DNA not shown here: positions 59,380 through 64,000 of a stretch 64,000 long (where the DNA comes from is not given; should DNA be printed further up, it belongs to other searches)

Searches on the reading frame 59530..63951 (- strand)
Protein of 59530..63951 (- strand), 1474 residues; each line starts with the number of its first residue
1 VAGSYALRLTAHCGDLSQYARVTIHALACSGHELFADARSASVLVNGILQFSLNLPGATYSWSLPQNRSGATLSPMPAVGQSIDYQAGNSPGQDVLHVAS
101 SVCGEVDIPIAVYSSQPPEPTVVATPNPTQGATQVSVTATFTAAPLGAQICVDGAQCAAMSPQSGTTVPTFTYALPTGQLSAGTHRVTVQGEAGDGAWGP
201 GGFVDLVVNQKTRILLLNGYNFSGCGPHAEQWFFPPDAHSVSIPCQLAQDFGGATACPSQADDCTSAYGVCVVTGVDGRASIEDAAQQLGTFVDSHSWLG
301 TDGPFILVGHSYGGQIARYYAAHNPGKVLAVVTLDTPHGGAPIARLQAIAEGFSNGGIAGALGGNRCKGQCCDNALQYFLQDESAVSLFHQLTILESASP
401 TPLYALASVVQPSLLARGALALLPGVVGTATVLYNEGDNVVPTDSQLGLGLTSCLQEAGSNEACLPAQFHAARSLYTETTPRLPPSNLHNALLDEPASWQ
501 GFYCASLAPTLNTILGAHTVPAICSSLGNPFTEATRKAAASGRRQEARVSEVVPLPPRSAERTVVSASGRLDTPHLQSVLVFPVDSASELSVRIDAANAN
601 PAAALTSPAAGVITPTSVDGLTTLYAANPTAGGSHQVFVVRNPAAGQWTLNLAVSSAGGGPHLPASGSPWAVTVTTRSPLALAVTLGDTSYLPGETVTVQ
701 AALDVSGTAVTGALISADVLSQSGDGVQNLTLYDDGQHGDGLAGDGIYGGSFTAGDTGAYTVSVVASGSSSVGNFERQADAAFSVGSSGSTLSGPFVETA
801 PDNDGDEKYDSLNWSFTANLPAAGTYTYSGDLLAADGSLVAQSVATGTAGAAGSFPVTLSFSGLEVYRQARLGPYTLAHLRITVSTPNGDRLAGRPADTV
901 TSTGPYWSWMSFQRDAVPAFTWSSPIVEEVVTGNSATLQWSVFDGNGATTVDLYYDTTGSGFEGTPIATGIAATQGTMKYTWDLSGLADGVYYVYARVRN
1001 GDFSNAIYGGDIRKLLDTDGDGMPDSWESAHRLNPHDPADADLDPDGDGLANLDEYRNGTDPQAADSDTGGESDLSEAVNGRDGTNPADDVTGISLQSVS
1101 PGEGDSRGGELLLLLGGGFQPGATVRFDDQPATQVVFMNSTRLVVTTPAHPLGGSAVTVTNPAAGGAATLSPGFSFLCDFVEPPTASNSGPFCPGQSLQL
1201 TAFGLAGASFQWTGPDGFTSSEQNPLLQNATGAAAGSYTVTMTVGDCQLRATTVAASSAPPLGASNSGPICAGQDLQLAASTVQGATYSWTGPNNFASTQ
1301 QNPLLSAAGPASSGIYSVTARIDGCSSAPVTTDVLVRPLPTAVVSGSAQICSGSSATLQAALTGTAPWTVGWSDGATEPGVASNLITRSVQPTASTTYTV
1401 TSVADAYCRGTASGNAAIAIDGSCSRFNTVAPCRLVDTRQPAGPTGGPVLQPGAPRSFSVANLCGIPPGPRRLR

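Call 5: search_protein_families(library=pfam, proteins=[window:59530-63951:-], max_evalue=0.01)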
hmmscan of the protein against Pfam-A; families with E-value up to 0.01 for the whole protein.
window:59530-63951:- (1474 aa): 11 families
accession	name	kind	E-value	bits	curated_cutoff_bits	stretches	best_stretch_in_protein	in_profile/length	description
PF01833.30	TIG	-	1.7e-08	34.8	20.9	1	1096-1165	3-73/84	IPT/TIG domain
PF00561.26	Abhydrolase_1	-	2.2e-08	34.5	25.8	1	302-338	68-106/245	alpha/beta hydrolase fold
PF13895.12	Ig_2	-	6e-08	33.3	27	1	1280-1331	23-76/79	Immunoglobulin domain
PF07819.20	PGAP1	-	2.3e-05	24.7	24.3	1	306-344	94-135/233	PGAP1-like alpha/beta domain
PF24312.1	Ig-like_POM152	-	3.1e-05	24.7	27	1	1347-1412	14-83/89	Nucleoporin POM152, Ig-like domain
PF19081.6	Ig_7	-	9.4e-05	23.1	27.3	0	1342-1411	3-73/84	Ig-like domain CHU_C associated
PF17957.7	Big_7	-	0.00068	20.7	24.1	1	918-995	1-69/70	Bacterial Ig domain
PF02089.21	Palm_thioest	-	0.0011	19.2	26.8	1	278-341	47-113/254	Palmitoyl protein thioesterase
PF12146.15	Hydrolase_4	-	0.0013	18.5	27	1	282-333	59-106/239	Serine aminopeptidase, S33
PF01835.25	MG2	-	0.0051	17.6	32.8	0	691-764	11-80/96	MG2 domain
PF00801.26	PKD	-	0.0052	17.2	23.5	1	1187-1246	7-67/80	PKD domain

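Call 6: search_protein_families(library=padloc, proteins=[window:59530-63951:-], max_evalue=0.01)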
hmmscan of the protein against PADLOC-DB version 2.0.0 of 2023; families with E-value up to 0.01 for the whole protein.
window:59530-63951:- (1474 aa): 0 families

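Call 8: search_protein_families(library=ncbifam, proteins=[window:59530-63951:-], max_evalue=0.01)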
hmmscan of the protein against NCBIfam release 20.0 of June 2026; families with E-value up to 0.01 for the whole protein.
window:59530-63951:- (1474 aa): 5 families
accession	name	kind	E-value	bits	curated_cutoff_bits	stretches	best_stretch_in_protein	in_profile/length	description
NF041940.1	choice_anch_X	domain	1.4e-12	47.1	25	1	730-766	1-37/37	choice-of-anchor X domain-containing protein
NF047639.1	throspo3_MtsD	equivalog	6.8e-08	31.1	800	1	1014-1068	479-533/651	cell-cell cohesion protein MtsD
NF042425.1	Amuc_1099_fam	equivalog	7.6e-06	25.7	50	1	1021-1067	106-152/321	Amuc_1099 family pilus-like system protein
NF052614.1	AB_fold_OlsI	equivalog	0.0053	16.3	385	1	282-334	71-120/272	ornithine lipid biosynthesis O-acyltransferase OlsI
TIGR00868.1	hCaCC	subfamily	0.009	13.8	900.85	0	687-772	602-686/863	calcium-activated chloride channel protein 1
